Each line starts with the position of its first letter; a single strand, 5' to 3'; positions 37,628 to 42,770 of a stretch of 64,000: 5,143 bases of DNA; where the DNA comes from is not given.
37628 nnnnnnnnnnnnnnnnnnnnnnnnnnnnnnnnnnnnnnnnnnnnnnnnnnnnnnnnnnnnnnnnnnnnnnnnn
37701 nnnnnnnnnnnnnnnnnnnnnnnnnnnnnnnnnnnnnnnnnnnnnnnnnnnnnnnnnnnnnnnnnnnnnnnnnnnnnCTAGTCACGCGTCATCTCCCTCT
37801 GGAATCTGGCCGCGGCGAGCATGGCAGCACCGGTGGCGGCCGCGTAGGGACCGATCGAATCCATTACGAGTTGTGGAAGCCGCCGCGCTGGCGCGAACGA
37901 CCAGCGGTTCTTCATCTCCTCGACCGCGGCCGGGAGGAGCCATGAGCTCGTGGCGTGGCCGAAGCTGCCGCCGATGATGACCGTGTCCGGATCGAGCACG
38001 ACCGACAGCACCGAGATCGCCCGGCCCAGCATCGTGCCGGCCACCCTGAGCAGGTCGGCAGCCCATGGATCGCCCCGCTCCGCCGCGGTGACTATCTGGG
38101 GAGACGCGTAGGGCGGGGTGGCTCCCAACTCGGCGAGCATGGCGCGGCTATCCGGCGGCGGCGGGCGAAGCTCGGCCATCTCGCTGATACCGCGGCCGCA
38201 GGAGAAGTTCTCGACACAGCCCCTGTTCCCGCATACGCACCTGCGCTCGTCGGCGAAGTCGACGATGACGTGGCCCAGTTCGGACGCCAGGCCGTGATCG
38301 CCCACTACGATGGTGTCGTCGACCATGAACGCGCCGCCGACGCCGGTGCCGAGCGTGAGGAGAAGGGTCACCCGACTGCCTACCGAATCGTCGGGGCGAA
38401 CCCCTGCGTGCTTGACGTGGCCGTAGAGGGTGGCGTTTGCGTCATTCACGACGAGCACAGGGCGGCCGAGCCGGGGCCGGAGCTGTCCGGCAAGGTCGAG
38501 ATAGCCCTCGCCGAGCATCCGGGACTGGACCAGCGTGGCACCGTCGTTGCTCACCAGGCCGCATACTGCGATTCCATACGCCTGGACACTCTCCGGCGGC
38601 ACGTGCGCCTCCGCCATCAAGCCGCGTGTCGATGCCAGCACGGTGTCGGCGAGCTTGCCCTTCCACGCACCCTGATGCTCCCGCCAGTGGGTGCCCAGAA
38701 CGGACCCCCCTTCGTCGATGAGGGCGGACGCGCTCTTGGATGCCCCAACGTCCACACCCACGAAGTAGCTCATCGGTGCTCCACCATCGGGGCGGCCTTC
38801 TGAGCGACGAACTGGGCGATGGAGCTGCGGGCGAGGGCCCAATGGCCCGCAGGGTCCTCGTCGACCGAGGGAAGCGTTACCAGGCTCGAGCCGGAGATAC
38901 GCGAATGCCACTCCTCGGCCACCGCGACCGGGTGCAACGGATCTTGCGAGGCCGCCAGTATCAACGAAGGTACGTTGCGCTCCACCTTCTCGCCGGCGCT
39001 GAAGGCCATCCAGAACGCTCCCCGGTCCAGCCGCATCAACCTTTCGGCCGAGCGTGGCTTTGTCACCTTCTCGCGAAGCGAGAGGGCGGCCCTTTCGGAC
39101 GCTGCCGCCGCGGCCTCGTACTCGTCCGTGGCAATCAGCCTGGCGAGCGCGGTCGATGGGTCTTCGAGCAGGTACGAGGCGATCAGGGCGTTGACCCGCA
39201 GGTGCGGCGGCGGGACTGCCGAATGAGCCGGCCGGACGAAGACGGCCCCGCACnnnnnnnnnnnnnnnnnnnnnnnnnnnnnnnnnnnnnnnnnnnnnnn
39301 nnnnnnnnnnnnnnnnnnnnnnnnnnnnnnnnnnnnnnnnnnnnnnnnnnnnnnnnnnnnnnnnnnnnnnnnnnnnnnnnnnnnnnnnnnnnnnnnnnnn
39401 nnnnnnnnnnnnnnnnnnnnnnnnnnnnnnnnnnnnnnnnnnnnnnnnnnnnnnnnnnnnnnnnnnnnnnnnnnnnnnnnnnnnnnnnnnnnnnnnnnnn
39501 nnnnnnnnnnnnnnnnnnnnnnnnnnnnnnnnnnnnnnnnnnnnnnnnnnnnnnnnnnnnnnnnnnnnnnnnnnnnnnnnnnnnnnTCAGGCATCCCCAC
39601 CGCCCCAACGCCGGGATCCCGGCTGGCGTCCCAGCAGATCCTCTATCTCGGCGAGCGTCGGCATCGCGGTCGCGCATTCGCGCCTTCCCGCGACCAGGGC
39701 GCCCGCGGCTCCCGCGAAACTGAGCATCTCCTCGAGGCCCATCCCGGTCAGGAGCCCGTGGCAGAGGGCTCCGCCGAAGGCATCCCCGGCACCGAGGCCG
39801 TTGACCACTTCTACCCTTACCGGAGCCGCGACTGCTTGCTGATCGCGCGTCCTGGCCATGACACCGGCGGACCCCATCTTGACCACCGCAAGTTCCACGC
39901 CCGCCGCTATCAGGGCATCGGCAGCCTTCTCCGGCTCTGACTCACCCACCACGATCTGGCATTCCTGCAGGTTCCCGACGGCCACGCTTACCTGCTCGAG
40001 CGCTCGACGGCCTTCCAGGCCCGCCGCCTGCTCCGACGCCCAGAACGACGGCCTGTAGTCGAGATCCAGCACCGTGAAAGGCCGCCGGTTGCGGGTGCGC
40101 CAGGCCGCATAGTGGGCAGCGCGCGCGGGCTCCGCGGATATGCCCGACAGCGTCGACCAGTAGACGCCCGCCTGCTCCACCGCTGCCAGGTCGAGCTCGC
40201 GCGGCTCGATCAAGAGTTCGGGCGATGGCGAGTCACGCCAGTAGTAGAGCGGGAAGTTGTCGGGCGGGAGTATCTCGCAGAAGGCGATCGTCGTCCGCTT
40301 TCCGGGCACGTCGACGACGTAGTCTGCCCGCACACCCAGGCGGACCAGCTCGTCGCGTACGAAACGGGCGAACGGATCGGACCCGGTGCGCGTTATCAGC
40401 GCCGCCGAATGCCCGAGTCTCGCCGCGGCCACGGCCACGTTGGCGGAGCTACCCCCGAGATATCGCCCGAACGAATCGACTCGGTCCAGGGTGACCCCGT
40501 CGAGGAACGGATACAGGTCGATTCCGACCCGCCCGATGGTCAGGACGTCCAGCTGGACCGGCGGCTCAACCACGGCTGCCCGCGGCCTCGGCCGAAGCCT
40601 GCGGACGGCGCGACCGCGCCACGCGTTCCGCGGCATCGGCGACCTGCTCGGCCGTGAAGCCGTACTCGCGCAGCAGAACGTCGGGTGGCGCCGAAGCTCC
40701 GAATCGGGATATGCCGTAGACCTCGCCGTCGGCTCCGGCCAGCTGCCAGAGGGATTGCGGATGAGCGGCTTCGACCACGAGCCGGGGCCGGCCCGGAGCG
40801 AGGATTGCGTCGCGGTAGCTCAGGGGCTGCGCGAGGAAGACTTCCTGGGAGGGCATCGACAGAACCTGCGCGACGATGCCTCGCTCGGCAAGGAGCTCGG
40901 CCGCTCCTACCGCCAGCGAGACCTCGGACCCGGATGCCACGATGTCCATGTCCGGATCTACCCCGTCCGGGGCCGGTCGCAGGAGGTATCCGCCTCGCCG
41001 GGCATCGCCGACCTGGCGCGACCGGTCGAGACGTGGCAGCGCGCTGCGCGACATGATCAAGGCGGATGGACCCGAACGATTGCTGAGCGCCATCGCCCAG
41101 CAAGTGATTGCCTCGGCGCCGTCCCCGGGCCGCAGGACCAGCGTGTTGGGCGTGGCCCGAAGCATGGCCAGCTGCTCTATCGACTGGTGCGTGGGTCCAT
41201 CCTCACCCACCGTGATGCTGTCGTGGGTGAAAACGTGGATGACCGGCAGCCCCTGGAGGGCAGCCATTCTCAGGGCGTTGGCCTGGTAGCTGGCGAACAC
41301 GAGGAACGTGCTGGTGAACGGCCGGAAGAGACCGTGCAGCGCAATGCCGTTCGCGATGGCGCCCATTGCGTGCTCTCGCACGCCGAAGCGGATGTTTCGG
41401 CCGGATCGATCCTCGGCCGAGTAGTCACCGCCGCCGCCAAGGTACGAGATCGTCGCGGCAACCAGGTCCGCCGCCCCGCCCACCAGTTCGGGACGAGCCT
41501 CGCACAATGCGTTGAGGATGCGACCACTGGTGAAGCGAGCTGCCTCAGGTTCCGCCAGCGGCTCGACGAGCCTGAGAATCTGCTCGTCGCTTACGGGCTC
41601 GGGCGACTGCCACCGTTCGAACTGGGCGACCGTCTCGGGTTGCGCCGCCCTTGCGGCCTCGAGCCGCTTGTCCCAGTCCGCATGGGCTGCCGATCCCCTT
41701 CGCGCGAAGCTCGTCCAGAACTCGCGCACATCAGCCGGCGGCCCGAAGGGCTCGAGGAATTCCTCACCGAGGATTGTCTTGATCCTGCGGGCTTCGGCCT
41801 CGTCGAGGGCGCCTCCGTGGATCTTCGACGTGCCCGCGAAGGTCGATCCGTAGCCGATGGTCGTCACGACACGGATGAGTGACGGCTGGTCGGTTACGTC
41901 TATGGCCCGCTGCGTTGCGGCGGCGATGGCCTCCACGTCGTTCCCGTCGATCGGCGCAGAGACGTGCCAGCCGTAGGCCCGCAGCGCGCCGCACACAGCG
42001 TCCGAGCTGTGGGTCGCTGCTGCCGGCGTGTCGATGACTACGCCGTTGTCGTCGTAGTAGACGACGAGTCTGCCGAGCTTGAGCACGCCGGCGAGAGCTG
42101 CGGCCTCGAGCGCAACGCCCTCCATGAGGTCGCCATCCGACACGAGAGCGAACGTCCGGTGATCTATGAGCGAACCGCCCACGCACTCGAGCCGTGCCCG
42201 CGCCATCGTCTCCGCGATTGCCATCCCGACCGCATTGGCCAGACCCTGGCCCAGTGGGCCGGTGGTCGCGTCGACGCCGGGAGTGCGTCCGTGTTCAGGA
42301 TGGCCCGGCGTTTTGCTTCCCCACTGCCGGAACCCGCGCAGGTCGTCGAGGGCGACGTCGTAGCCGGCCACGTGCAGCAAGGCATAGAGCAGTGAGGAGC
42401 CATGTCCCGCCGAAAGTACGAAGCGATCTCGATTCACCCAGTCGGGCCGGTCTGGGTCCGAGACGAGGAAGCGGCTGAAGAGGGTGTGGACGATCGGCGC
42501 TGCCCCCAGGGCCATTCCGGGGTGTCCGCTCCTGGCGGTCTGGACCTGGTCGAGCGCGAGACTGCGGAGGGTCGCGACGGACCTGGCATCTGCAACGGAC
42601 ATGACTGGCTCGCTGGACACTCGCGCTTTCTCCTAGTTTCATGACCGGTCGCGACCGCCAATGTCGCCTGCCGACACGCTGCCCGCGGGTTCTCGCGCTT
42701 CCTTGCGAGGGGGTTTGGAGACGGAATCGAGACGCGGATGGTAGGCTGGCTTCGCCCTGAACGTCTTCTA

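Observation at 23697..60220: Nine copies of a 26-bp bipartite operator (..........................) link about 40 kb into one putative LacI-type regulon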

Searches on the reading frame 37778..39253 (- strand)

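Call 7: search_protein_families(library=pfam, proteins=[window:37778-39253:-])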
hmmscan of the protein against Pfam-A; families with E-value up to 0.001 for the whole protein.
window:37778-39253:- (491 aa): 1 family
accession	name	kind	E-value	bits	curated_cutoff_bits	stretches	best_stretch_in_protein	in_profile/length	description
PF00480.26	ROK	-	5.2e-44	151.4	22.9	1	165-481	2-292/294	ROK family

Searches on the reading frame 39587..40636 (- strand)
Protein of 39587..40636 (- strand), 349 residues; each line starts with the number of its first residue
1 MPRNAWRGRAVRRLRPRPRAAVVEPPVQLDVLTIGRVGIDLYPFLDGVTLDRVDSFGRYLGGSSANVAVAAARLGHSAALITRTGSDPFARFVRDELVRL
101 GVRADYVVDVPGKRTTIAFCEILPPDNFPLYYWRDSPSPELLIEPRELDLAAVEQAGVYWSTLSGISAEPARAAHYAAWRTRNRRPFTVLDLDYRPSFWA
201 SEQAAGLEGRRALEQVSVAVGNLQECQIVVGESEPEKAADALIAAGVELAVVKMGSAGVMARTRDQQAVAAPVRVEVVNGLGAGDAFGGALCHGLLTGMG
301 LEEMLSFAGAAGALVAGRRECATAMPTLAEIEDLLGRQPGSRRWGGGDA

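Call 7: search_protein_families(library=pfam, proteins=[window:39587-40636:-])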
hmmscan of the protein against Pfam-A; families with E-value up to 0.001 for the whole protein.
window:39587-40636:- (349 aa): 1 family
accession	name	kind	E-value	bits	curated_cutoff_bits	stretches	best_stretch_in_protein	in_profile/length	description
PF00294.29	PfkB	-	1.6e-48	166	25.8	1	30-327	3-301/302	pfkB family carbohydrate kinase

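Call 46: search_protein_families(library=ncbifam, proteins=[window:39587-40636:-], max_evalue=1e-10)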
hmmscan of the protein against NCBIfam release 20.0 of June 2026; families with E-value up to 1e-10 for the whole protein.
window:39587-40636:- (349 aa): 14 families
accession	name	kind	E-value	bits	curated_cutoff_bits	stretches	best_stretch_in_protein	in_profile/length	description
TIGR04382.1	myo_inos_iolC_N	equivalog_domain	7.7e-98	327.6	300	1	28-334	1-308/309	5-dehydro-2-deoxygluconokinase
NF047869.1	myo_kin_aldol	exception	8.2e-48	163.1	600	1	28-336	6-332/586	bifunctional 5-dehydro-2-deoxygluconokinase/5-dehydro-2-deoxyphosphogluconate aldolase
NF040938.1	KDG_KDGal_kin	equivalog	1e-36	126.6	400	1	32-335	2-303/305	bifunctional 2-dehydro-3-deoxygluconokinase/2-dehydro-3-deoxygalactonokinase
TIGR02152.1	D_ribokin_bact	equivalog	2.9e-30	105.6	299.65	1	211-332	171-297/298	ribokinase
NF006957.1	PRK09434.1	equivalog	4.5e-27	95.3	450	1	56-330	22-301/302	fructokinase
NF008353.0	PRK11142.1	equivalog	1.4e-25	90.5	341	1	230-338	198-306/307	ribokinase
NF041332.1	KDG_KDGal_kin_Halo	equivalog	5e-25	88.6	440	1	30-333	3-308/320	bifunctional 2-dehydro-3-deoxygluconokinase/2-dehydro-3-deoxygalactonokinase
NF053626.1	RibKinHalex1628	equivalog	1.4e-20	74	330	1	39-336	18-292/293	ATP-dependent ribose-1-phosphate kinase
NF041633.1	trifunc_aldol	exception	6.7e-19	67.7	700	1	29-231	242-444/580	KHG/KDPG aldolase/sugar kinase fusion protein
TIGR03168.1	1-PFK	subfamily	4.2e-17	62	216.4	1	233-335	199-299/305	hexose kinase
NF052444.1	DhDoxglucKinKdgK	equivalog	3.7e-16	59.4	400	1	55-305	19-279/303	2-dehydro-3-deoxygluconokinase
TIGR03828.1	pfkB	equivalog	1.5e-15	57.1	292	1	234-335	200-299/305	1-phosphofructokinase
NF049991.1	TagKinase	equivalog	6.4e-15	54.8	420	1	54-335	34-315/321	tagatose kinase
NF007321.0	PRK09813.1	equivalog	2.4e-14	53.4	247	0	240-311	179-250/261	fructoselysine 6-kinase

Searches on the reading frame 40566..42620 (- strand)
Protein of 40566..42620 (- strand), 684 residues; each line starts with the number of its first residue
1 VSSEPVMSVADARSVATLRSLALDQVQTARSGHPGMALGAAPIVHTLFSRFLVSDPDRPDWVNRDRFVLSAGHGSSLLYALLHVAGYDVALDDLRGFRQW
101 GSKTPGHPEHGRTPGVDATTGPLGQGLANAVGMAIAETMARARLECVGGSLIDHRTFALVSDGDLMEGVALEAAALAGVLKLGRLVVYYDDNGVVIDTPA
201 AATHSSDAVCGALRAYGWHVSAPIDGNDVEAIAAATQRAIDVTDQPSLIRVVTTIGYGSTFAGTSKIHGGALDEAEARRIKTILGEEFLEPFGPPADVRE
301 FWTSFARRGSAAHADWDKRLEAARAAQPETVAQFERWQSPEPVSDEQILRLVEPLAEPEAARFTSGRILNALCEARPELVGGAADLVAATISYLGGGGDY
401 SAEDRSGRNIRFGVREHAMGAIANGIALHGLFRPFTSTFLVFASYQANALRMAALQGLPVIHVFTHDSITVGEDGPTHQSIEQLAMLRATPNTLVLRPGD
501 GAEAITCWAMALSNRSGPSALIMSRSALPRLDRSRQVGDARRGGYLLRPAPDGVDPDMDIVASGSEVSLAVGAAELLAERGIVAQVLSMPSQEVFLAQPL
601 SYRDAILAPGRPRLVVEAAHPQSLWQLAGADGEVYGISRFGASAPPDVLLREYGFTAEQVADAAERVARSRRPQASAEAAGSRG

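Call 7: search_protein_families(library=pfam, proteins=[window:40566-42620:-])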
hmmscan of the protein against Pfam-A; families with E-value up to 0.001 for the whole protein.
window:40566-42620:- (684 aa): 6 families
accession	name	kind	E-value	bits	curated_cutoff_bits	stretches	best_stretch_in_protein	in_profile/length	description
PF00456.26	Transketolase_N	-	2.2e-115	385.6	22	1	11-337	2-328/334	Transketolase, thiamine diphosphate binding domain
PF02779.29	Transket_pyr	-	3.6e-48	163.9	27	1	362-529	6-173/174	Transketolase, pyrimidine binding domain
PF22613.1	Transketolase_C_1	-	7.1e-30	104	27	1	543-656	1-113/113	Transketolase-like TK C-terminal domain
PF02780.25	Transketolase_C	-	4.4e-08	33.5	25.9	1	556-660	10-124/124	Transketolase, C-terminal domain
PF00676.26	E1_dh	-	3.7e-05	23.3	22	1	154-253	124-224/300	Dehydrogenase E1 component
PF13292.11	DXP_synthase_N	-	0.00012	21.8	21.2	0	107-200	97-179/274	1-deoxy-D-xylulose-5-phosphate synthase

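Call 46: search_protein_families(library=ncbifam, proteins=[window:40566-42620:-], max_evalue=1e-10)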
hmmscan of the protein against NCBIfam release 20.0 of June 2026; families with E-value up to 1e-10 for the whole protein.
window:40566-42620:- (684 aa): 6 families
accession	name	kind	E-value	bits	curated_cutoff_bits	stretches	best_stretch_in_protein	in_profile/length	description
TIGR00232.1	tktlase_bact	equivalog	1.1e-216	721.2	682.25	1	14-667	3-652/654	transketolase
NF004558.0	PRK05899.2-4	equivalog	5.3e-167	557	788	1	12-662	4-644/651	transketolase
NF004559.0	PRK05899.2-5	equivalog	1.7e-76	257.8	488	1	16-589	23-536/627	transketolase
NF004556.0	PRK05899.2-2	equivalog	4.1e-51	174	575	2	20-285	26-277/639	transketolase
TIGR00204.1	dxs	equivalog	7.1e-19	67.8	465.95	1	415-589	360-528/616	1-deoxy-D-xylulose-5-phosphate synthase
NF003933.0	PRK05444.2-2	equivalog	5.7e-14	51.6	395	1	120-587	117-514/606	1-deoxy-D-xylulose-5-phosphate synthase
